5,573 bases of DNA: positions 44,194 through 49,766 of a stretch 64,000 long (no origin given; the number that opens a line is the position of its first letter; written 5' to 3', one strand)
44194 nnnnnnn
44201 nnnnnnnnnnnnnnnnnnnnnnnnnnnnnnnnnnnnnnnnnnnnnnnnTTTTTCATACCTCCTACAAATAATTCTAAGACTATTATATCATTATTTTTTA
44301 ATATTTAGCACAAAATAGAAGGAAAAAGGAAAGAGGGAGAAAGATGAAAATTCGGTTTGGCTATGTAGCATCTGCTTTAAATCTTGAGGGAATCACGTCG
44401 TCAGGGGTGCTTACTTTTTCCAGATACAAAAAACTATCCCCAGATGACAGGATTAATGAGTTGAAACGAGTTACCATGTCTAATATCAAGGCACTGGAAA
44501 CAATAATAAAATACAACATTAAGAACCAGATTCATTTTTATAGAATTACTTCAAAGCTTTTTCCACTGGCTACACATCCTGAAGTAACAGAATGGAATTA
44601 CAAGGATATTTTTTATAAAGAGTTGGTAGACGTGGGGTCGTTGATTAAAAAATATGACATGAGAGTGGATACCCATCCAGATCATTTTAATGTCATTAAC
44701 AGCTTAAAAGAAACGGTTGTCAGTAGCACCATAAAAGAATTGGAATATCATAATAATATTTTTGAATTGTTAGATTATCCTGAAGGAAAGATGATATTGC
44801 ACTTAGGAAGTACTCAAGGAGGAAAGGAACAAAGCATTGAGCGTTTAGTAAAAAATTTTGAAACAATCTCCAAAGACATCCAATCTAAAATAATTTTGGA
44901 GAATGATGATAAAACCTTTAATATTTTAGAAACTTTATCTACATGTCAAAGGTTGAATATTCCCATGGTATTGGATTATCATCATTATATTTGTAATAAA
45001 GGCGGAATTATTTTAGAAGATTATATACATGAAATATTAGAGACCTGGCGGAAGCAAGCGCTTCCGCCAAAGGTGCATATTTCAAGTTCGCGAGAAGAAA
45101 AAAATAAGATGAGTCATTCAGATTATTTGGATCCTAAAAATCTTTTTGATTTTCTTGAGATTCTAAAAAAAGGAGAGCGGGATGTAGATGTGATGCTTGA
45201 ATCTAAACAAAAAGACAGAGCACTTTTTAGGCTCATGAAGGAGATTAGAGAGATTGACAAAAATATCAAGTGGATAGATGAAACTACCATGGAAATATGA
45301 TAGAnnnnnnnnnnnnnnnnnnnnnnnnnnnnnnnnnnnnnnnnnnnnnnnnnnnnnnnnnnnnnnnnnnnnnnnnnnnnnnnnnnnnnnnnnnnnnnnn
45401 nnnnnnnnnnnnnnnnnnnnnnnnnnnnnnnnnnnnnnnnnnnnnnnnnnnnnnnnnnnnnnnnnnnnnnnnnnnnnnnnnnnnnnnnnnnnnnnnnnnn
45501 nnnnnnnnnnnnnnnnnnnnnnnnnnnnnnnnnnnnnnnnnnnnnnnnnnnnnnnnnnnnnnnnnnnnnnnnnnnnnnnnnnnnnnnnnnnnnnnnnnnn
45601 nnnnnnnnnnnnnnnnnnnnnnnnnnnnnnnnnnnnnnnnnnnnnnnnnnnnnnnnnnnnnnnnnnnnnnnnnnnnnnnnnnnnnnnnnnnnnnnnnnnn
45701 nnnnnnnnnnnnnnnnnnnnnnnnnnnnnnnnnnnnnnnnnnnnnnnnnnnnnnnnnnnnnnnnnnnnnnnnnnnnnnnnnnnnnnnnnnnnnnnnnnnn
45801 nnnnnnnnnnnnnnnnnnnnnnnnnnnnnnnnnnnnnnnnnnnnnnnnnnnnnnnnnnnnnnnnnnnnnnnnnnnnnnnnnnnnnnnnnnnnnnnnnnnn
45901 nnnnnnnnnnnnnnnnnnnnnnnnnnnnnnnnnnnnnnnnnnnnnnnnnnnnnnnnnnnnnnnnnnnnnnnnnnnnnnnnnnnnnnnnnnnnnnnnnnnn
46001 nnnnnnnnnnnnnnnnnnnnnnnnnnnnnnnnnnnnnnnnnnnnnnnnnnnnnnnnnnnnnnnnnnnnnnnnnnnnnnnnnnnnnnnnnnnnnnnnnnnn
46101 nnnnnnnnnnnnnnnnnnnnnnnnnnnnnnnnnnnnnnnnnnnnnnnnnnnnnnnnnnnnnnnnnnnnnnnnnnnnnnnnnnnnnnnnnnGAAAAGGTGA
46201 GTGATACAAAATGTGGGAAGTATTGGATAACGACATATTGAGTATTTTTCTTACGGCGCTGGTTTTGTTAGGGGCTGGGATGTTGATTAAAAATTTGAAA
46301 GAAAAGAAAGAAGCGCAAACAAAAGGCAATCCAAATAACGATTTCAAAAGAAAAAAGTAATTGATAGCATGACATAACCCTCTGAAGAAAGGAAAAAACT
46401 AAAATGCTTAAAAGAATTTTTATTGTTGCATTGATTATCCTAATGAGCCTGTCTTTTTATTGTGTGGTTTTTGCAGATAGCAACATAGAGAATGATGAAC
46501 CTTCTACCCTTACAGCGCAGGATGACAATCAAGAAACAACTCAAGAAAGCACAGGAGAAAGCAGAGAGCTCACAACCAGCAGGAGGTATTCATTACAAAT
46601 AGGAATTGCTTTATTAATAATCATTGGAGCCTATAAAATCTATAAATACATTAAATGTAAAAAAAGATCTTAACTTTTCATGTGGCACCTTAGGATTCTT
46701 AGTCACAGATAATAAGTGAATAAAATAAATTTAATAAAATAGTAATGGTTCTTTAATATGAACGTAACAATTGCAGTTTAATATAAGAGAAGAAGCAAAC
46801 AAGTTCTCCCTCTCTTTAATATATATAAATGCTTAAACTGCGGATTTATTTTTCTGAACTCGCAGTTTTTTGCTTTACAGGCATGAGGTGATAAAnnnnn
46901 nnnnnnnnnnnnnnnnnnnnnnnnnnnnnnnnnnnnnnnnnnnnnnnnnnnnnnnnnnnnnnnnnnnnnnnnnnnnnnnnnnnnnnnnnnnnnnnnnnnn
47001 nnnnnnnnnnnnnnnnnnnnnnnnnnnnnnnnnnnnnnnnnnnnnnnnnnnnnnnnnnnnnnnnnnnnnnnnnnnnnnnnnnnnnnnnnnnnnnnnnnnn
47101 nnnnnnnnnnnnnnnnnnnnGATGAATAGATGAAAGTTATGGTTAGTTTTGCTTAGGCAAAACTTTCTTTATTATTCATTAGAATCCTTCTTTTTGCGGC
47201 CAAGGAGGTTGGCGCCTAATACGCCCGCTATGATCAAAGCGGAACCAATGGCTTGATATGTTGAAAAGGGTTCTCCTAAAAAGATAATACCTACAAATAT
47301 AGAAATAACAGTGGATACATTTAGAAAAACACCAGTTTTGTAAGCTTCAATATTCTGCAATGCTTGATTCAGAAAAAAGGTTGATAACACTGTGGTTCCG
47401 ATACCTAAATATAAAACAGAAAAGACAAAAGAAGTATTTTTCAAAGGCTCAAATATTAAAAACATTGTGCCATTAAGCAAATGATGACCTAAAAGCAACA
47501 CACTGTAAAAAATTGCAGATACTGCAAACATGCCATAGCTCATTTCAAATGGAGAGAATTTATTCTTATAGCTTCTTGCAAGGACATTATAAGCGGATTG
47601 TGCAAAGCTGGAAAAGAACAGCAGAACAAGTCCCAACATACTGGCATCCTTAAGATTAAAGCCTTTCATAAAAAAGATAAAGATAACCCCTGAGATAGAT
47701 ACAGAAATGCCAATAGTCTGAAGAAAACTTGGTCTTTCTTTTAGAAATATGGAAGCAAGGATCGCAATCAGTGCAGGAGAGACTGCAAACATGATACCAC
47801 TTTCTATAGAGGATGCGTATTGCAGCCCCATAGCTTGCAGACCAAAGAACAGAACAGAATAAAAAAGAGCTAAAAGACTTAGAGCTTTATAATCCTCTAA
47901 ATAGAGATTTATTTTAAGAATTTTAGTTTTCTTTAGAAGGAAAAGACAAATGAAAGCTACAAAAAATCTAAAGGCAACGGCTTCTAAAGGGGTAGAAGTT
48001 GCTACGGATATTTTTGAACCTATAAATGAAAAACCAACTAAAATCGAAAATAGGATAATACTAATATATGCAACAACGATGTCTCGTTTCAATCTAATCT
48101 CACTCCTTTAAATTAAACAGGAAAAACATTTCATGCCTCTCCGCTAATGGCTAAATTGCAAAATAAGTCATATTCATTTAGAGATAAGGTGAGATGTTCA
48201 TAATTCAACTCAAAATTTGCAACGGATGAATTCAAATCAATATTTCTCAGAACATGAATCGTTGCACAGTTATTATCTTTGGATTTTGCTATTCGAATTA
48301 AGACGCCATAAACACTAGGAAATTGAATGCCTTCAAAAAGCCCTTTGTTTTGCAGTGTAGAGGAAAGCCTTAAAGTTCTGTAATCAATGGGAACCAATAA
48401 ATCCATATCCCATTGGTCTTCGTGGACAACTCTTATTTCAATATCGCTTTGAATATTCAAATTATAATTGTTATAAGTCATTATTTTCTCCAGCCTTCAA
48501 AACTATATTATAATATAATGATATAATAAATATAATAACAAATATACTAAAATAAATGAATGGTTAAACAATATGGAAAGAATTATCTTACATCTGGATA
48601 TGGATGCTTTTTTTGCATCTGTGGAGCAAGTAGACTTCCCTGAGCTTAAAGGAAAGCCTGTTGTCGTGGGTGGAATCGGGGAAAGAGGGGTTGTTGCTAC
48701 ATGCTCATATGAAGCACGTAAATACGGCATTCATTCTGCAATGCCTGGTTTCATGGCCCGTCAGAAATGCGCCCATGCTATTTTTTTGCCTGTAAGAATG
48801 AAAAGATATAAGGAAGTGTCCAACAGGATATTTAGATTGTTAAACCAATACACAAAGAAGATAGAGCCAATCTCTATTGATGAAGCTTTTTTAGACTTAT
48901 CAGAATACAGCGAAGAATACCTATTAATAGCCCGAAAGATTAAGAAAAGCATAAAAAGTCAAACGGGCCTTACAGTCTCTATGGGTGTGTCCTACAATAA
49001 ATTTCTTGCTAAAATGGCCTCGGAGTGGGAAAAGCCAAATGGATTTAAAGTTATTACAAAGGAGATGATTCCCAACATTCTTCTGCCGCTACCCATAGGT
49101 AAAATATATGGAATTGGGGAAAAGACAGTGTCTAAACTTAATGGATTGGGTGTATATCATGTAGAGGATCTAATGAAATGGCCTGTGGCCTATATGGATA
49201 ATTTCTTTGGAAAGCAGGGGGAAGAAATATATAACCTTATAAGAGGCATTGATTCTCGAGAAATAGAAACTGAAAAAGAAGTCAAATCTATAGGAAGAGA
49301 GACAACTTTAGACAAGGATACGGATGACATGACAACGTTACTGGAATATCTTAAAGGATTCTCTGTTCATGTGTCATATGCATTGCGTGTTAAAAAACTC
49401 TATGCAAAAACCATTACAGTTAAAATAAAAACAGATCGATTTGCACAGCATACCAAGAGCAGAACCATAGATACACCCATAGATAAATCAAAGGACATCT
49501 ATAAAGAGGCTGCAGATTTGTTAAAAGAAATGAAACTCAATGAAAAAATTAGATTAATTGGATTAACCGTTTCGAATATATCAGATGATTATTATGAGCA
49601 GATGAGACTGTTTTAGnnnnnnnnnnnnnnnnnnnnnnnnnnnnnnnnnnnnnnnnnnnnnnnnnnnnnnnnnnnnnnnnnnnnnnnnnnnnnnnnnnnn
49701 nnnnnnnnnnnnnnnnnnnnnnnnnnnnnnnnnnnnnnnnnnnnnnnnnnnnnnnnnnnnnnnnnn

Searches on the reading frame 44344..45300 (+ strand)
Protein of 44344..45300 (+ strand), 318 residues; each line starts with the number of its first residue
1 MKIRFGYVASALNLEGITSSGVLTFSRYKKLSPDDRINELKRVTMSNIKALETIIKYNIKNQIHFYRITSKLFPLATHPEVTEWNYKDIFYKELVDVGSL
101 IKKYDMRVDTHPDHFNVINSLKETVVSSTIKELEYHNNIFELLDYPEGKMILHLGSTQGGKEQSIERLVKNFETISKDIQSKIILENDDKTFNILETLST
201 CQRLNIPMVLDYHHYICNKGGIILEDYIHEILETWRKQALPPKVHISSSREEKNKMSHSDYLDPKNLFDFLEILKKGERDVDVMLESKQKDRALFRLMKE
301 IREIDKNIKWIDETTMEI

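Call 99: search_protein_families(library=pfam, proteins=[window:44344-45300:+], max_evalue=0.00001)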
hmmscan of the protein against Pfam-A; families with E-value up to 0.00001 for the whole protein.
window:44344-45300:+ (318 aa): 1 family
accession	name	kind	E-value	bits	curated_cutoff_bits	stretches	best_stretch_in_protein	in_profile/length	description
PF03851.20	UvdE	-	4.3e-79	266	24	1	5-273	1-274/275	UV-endonuclease UvdE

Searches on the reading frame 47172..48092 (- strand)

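Call 99: search_protein_families(library=pfam, proteins=[window:47172-48092:-], max_evalue=0.00001)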
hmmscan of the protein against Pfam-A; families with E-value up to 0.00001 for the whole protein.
window:47172-48092:- (306 aa): 1 family
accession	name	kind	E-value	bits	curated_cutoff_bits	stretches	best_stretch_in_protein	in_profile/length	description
PF00892.27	EamA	-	1.3e-36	126.3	28.2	2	8-140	3-134/135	EamA-like transporter family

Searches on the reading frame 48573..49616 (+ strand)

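Call 99: search_protein_families(library=pfam, proteins=[window:48573-49616:+], max_evalue=0.00001)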
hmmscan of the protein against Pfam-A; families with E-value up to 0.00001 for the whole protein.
window:48573-49616:+ (347 aa): 4 families
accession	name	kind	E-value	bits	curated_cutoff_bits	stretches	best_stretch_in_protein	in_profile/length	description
PF00817.25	IMS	-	3.1e-54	183.3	23.2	1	8-151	1-148/148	impB/mucB/samB family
PF11799.13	IMS_C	-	3.3e-27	95.5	20.7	1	238-346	2-109/109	impB/mucB/samB family C-terminal domain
PF21999.2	IMS_HHH_1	-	9.3e-08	32.9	27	1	180-227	5-53/53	DNA polymerase-iota, thumb domain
PF11798.14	IMS_HHH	-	2.4e-06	27.9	24.4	1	164-194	2-32/32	IMS family HHH motif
